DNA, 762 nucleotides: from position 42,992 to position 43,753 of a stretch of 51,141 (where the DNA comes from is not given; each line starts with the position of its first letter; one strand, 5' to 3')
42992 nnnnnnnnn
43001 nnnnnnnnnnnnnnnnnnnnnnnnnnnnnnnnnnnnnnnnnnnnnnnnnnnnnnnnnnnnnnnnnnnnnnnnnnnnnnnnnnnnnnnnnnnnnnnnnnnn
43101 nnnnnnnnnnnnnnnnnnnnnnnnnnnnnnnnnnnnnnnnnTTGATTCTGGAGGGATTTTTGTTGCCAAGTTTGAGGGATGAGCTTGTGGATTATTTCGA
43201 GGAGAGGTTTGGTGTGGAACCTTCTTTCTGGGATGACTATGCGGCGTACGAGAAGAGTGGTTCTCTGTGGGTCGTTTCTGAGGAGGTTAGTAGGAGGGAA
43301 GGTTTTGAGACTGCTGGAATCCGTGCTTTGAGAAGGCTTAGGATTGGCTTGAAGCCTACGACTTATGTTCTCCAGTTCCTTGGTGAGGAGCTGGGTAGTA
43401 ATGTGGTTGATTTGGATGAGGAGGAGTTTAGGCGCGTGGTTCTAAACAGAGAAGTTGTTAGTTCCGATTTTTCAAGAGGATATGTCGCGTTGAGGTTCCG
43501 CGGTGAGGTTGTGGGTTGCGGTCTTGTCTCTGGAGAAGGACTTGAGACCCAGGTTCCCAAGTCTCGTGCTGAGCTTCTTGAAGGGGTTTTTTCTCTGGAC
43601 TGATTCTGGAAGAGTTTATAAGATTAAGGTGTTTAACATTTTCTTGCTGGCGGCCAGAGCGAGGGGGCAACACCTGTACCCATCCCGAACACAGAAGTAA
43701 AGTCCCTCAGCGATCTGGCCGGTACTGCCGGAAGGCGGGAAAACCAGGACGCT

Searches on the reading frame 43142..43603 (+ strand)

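Call 7: search_protein_families(library=pfam, proteins=[window:43142-43603:+], max_evalue=0.1)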
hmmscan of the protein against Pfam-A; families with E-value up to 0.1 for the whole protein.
window:43142-43603:+ (153 aa): 3 families
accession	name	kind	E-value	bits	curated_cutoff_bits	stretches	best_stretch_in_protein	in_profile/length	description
PF23437.1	DUF7122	-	2.4e-07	31.5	27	1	12-50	33-72/81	Family of unknown function (DUF7122)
PF13636.12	Methyltranf_PUA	-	0.00073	20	27.6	1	101-142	5-47/49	RNA-binding PUA-like domain of methyltransferase RsmF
PF16320.10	Ribosomal_L12_N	-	0.099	12.8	25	0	14-26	19-31/48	Ribosomal protein L7/L12 dimerisation domain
